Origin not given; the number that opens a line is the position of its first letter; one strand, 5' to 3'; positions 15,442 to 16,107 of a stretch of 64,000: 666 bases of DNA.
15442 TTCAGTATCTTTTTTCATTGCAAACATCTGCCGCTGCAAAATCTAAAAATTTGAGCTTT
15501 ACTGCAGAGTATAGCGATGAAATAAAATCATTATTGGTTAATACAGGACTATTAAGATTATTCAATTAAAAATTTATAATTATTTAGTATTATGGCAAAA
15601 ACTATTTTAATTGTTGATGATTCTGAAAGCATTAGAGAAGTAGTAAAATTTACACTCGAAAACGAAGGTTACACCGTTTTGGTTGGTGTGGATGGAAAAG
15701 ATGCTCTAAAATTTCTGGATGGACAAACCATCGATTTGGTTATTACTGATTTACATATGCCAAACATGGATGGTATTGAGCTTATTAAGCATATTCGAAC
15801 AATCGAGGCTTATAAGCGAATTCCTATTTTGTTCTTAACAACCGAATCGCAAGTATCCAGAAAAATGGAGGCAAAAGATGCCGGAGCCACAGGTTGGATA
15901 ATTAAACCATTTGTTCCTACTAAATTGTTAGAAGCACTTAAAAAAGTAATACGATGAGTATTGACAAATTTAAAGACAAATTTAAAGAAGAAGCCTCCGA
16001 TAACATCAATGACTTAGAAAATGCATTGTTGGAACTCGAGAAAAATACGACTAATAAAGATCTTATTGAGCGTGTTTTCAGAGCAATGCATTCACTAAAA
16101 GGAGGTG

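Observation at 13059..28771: Complete che-type chemosensory cluster with non-standard accessory genes in an apparently Bacteroidota genome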

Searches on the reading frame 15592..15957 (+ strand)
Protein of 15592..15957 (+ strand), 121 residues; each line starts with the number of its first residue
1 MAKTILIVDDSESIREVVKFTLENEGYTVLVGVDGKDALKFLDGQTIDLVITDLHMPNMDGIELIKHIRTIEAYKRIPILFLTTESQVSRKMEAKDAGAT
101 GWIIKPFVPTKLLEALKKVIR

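Call 3: search_protein_families(library=pfam, proteins=[window:15592-15957:+], max_evalue=0.01)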
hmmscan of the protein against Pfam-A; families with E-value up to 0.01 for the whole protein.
window:15592-15957:+ (121 aa): 2 families
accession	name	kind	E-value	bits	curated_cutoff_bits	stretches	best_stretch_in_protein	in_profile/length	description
PF00072.30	Response_reg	-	8.2e-30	103.7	30.2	1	5-116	1-110/111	Response regulator receiver domain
PF23198.2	PDE8A_N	-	0.0096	16.3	29.6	0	3-89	11-98/147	PDE8A-like, N-terminal domain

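Call 42: search_protein_families(library=ncbifam, proteins=[window:15592-15957:+], max_evalue=0.01)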
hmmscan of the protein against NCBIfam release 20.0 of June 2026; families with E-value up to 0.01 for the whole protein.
window:15592-15957:+ (121 aa): 105 families (the best 25 are shown)
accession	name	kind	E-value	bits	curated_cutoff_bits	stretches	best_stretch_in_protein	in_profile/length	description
TIGR02154.1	PhoB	equivalog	1e-26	93.7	296.2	1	1-121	1-121/226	phosphate regulon transcriptional regulator PhoB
NF045944.1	ResRegRpaBCyano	equivalog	8.8e-24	84.1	330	1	6-121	1-113/229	response regulator transcription factor RpaB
NF007901.0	PRK10610.1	equivalog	9e-24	84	189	1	5-120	8-124/129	chemotaxis response regulator CheY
NF033120.0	vanR_FM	exception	1.2e-23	83.9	460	1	4-115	5-113/231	vancomycin resistance response regulator transcription factor, VanR-F/VanR-M family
NF033117.2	vanR_ACDEGLN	exception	4.5e-22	78.7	350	1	5-120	1-113/226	VanR-ABDEGLN family response regulator transcription factor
NF007135.0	PRK09581.1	equivalog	5.1e-22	78.3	474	1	1-121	1-121/457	PleD family two-component system response regulator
NF006900.1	PRK09390.1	equivalog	8e-22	77.8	255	1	3-120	5-120/203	response regulator FixJ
NF053854.1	RespRegPhoBBctds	equivalog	1.1e-21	77.2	270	1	5-121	1-116/225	two-component system response regulator PhoB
NF040689.1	MtrAB_MtrA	equivalog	1.3e-21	76.9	300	1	5-119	1-112/219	MtrAB system response regulator MtrA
NF008469.0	PRK11361.1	equivalog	2e-20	72.9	714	1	2-108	4-108/461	acetoacetate metabolism transcriptional regulator AtoC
NF041733.1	resp_reg_CseB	equivalog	2.1e-20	73.1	350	1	4-121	2-116/228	two-component system response regulator CseB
NF040534.1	resp_reg_YycF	equivalog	2.4e-20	72.8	340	1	3-119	1-114/231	response regulator YycF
NF008296.0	PRK11083.1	equivalog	3.7e-20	72.3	273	1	2-120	3-118/228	two-component system response regulator CreB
NF041734.1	resp_reg_RppA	equivalog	1.3e-19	70.5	250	1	5-118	3-116/229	two-component system response regulator RppA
TIGR01387.1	cztR_silR_copR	subfamily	3.8e-19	69.2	279.2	1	5-121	1-115/218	heavy metal response regulator transcription factor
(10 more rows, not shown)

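Call 48: search_solved_structures(query=window:15592-15957:+, max_evalue=1e-12, show_alignments=0)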
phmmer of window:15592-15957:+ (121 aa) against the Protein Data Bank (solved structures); distinct sequences matched with E-value up to 1e-12: 121 (the best 60 are shown).
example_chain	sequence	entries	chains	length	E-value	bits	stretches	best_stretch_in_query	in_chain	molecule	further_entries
4h60_A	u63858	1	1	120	2.9e-29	104.8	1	3-120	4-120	Chemotaxis protein CheY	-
4hnr_A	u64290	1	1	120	3e-29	104.8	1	3-120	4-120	Chemotaxis protein CheY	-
5t3y_A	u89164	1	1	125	5.8e-25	91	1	1-116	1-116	Two-component system response regulator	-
9xzo_A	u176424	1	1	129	3e-24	88.7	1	3-120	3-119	De novo protein M1X0B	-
4hns_A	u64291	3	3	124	6e-22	81.3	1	4-120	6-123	Chemotaxis protein CheY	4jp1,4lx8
5chy_A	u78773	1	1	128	7e-22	81.1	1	5-120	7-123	CHEY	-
3to5_A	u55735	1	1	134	7.6e-22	81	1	4-120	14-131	CheY homolog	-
3myy_A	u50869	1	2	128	9.9e-22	80.6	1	5-120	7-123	Chemotaxis protein cheY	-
3oo0_A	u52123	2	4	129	1e-21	80.6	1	5-120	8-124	Chemotaxis protein CheY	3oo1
4hnq_A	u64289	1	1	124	1.1e-21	80.4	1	4-120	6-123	Chemotaxis protein CheY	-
4ja2_A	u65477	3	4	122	2.1e-21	79.5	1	1-119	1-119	Response regulator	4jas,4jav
3olw_A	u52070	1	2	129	2.6e-21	79.2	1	5-120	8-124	Chemotaxis protein CheY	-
3dge_C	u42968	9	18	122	3e-21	79.1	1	1-119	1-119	Response regulator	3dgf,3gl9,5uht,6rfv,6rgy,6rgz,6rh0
6azr_B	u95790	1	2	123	3e-21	79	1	1-119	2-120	Chemotaxis regulator-transmits chemoreceptor signals to flagelllar motor components CheY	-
8wiw_h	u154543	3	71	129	3.6e-21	78.8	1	5-120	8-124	Chemotaxis protein CheY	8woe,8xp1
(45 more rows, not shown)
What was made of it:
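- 15592..15957 (+): CheY, of the V. cholerae CheY4 type. The best PDB match is 4h60/4hnr (VcCheY4) at 104.8 bits, against about 81 bits for flagellar CheYs (call 48).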
